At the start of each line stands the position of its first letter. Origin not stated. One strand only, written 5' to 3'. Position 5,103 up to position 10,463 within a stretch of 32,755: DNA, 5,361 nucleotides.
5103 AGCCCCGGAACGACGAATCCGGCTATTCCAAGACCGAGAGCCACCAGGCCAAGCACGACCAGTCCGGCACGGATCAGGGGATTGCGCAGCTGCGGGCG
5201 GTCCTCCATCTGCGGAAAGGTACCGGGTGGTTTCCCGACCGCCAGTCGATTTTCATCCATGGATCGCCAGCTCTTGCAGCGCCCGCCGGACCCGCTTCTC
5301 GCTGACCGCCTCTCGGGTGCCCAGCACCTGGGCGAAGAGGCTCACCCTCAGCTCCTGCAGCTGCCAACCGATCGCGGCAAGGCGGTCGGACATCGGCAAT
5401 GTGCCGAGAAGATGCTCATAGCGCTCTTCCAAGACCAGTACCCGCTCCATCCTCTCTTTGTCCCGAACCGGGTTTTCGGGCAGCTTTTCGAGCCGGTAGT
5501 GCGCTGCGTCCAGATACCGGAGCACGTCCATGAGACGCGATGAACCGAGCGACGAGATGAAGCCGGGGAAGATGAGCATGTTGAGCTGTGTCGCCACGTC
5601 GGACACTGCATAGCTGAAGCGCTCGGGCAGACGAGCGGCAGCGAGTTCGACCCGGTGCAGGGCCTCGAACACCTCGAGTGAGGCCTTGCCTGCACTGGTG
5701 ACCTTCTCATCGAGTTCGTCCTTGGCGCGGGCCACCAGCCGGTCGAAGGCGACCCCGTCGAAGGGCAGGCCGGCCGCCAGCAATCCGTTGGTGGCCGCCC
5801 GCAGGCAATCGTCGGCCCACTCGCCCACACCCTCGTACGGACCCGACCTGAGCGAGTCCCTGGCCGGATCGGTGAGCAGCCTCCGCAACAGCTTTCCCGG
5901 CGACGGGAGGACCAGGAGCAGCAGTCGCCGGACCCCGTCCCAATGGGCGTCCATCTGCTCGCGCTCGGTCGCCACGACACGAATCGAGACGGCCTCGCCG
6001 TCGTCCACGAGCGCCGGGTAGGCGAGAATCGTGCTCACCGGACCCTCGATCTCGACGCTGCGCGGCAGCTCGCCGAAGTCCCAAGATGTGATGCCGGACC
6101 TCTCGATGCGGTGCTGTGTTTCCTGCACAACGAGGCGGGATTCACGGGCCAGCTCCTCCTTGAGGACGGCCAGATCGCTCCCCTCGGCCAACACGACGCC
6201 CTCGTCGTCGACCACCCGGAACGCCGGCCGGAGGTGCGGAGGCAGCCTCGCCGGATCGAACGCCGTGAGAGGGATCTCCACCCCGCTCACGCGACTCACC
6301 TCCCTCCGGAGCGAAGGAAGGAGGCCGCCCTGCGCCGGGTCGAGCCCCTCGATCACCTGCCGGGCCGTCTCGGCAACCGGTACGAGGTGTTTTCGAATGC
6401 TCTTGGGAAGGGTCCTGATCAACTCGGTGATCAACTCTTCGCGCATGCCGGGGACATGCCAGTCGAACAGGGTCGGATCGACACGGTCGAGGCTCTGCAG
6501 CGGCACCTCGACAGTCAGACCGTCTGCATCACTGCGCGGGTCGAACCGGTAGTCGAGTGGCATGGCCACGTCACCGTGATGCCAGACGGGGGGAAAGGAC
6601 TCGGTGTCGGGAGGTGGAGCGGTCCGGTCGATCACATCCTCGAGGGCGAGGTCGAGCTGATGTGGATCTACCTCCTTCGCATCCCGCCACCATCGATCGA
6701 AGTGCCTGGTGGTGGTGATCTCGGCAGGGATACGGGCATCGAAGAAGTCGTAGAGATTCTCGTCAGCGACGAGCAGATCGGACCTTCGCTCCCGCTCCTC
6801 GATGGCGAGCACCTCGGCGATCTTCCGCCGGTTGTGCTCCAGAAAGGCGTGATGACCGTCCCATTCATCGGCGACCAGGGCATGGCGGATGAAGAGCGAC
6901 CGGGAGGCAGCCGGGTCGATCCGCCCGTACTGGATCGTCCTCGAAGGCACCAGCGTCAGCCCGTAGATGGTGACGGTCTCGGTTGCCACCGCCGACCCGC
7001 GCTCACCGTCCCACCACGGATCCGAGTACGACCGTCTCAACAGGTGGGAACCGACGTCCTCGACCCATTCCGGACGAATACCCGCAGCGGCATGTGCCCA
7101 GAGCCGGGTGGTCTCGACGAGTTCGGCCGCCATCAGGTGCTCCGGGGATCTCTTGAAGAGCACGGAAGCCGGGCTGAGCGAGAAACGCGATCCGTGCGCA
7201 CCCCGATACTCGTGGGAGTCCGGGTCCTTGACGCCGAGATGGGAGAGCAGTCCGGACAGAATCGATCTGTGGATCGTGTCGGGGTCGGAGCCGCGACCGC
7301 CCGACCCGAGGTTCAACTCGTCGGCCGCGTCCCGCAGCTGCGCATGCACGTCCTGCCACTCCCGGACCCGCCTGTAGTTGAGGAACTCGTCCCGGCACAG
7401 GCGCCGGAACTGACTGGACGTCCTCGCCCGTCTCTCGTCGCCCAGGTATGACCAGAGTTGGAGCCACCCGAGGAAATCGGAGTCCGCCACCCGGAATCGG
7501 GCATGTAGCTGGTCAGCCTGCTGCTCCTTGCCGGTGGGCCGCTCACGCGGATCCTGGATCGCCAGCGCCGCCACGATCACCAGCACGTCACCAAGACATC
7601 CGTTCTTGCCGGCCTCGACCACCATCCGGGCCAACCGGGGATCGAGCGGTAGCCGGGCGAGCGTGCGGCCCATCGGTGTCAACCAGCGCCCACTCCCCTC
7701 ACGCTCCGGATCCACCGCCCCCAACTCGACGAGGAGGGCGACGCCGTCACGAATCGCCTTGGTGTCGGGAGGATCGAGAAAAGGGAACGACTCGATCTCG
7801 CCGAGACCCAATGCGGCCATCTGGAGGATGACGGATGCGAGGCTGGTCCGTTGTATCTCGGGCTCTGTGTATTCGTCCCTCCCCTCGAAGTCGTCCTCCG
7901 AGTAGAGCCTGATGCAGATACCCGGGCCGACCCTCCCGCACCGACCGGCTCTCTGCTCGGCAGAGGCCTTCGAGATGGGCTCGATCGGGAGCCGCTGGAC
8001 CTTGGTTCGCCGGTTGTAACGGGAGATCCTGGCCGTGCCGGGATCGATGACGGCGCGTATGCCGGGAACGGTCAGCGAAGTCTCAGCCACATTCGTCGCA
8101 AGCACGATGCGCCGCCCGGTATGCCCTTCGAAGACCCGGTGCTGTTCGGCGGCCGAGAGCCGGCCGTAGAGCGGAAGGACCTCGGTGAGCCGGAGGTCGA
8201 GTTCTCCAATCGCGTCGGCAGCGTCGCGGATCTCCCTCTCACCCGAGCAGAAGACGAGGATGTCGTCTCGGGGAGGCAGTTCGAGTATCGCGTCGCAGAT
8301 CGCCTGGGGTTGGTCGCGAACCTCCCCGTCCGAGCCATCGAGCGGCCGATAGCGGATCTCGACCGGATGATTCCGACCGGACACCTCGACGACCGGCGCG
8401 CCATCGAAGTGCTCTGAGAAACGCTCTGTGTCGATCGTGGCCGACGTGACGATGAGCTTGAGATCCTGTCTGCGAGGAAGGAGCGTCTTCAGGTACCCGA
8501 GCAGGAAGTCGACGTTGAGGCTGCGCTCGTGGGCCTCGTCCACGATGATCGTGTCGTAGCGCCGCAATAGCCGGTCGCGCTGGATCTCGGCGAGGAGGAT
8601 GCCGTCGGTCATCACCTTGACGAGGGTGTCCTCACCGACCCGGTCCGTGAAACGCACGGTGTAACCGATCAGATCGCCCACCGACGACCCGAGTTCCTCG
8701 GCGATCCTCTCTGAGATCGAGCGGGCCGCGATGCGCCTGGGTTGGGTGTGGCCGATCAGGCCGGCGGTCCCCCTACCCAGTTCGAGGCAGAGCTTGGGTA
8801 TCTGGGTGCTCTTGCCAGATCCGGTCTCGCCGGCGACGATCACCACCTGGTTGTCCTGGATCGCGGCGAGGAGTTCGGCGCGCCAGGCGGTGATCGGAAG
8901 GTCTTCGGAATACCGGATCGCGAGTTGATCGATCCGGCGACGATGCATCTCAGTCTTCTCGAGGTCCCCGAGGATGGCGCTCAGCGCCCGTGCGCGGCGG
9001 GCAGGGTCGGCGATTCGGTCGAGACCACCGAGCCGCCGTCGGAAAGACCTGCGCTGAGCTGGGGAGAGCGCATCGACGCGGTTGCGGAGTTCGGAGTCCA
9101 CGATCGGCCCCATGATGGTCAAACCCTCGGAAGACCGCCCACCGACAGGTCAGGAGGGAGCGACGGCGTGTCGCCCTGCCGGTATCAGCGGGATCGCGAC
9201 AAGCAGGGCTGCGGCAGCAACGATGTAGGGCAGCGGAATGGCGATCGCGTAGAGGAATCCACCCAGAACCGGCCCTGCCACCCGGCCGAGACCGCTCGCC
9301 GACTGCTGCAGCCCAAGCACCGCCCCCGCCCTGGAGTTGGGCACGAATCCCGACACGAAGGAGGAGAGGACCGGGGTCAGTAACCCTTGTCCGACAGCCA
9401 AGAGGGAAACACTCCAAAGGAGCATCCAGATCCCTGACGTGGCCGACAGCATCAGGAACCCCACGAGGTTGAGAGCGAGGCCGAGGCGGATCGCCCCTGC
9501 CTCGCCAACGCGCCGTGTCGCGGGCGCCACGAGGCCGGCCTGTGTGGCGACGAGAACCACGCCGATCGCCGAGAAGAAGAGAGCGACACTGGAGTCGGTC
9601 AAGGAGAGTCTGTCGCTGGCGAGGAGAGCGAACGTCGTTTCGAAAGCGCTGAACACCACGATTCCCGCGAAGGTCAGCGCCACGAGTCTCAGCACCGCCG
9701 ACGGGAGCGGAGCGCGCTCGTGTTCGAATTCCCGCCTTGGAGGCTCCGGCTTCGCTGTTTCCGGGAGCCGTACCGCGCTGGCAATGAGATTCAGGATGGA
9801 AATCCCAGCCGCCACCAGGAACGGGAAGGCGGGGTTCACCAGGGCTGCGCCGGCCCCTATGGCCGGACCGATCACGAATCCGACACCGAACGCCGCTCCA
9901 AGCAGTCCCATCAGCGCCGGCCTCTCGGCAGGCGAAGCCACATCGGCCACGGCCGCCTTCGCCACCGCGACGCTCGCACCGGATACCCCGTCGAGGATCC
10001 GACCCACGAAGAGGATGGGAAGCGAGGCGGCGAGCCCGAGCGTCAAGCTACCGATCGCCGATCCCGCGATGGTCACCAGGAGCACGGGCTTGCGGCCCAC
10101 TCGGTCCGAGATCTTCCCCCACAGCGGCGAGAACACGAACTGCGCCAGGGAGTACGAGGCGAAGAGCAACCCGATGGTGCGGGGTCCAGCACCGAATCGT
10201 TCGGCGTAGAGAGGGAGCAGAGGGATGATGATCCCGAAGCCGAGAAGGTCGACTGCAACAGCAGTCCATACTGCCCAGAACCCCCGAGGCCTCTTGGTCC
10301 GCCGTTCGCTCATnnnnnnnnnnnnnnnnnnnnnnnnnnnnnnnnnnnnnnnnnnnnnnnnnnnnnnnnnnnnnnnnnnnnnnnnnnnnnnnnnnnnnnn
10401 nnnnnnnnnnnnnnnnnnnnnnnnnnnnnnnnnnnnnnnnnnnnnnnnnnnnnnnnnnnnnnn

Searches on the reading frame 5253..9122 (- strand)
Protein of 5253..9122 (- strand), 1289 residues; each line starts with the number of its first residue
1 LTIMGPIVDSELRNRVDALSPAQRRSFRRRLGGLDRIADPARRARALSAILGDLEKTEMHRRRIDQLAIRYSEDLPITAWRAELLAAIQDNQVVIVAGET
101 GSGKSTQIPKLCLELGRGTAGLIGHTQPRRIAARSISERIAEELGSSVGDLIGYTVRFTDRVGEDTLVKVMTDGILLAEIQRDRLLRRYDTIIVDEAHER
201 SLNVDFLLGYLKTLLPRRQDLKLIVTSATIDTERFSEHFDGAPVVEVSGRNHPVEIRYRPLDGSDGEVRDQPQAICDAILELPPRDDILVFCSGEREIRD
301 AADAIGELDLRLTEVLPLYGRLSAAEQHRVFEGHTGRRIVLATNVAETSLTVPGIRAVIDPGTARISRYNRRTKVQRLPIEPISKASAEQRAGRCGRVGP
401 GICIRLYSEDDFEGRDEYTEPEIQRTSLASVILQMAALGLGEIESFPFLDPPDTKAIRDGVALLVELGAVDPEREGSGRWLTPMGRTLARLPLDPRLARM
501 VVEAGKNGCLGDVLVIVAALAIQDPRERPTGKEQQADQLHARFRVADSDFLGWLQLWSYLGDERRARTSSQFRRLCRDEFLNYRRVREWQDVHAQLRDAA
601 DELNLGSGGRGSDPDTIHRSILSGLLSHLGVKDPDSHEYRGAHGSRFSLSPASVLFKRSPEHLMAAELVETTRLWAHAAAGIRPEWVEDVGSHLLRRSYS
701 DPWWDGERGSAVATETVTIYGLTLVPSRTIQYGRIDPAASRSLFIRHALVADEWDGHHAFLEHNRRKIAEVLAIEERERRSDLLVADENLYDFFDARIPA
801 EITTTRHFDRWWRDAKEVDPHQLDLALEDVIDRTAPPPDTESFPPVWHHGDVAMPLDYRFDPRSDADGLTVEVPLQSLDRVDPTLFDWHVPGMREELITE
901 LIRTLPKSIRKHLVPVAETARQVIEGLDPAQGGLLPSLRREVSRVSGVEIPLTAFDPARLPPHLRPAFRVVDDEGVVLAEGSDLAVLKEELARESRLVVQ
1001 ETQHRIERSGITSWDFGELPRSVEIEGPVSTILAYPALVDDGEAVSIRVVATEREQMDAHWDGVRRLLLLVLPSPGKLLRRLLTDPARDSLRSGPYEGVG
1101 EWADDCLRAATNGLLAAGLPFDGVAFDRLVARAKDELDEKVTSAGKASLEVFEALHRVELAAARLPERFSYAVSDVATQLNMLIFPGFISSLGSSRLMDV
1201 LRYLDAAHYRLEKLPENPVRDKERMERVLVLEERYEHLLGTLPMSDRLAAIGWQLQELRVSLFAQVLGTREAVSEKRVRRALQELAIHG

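Call 81: search_protein_families(library=pfam, proteins=[window:5253-9122:-], max_evalue=0.001)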
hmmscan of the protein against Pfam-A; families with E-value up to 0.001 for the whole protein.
window:5253-9122:- (1289 aa): 8 families
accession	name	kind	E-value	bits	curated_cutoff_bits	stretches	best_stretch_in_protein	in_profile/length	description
PF11898.13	DUF3418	-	2.8e-187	624.4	25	1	708-1283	2-581/582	Domain of unknown function (DUF3418)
PF07717.22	OB_NTP_bind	-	2.3e-13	50.6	29.5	1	617-693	1-82/83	Oligonucleotide/oligosaccharide-binding (OB)-fold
PF00271.37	Helicase_C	-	2.1e-11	44.5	23.5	1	273-399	4-110/110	Helicase conserved C-terminal domain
PF21010.2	HA2_C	-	7.9e-09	36.4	21.3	1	494-551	1-75/77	Helicase associated domain (HA2), ratchet-like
PF00270.35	DEAD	-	3.7e-07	30.5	26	1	83-231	6-161/167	DEAD/DEAH box helicase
PF13401.12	AAA_22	-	2.3e-05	25.1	27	1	90-225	4-120/130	AAA domain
PF13245.12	AAA_19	-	0.00052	20.6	25.1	0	88-201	8-103/134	AAA domain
PF04408.29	HA2_N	-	0.00066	20.1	21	0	463-493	4-29/29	Helicase associated domain (HA2), winged-helix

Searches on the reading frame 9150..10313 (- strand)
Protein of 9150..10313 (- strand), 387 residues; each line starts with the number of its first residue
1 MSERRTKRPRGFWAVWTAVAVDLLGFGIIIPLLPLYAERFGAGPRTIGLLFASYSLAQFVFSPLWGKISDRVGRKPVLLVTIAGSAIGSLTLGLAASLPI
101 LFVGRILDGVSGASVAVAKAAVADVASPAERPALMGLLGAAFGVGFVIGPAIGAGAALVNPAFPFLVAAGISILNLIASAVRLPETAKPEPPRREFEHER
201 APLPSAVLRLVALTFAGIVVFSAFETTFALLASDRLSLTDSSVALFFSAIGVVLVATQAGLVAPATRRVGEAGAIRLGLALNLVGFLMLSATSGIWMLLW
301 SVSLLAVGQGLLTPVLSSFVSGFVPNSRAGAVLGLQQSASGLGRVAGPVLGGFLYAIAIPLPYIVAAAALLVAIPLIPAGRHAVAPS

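Call 81: search_protein_families(library=pfam, proteins=[window:9150-10313:-], max_evalue=0.001)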
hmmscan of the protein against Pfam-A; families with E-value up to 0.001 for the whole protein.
window:9150-10313:- (387 aa): 4 families
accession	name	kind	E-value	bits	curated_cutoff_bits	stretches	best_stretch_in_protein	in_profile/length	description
PF07690.21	MFS_1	-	9.7e-51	173.1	33.4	2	16-287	2-283/347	Major Facilitator Superfamily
PF00083.30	Sugar_tr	-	9.3e-12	45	22.3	1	46-186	47-194/452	Sugar (and other) transporter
PF06779.20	MFS_4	-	6.1e-09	36.1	26.3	2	92-374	77-360/364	Uncharacterised MFS-type transporter YbfB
PF12832.13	MFS_1_like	-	6.2e-07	29.2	25.2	1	26-356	15-363/373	MFS_1 like family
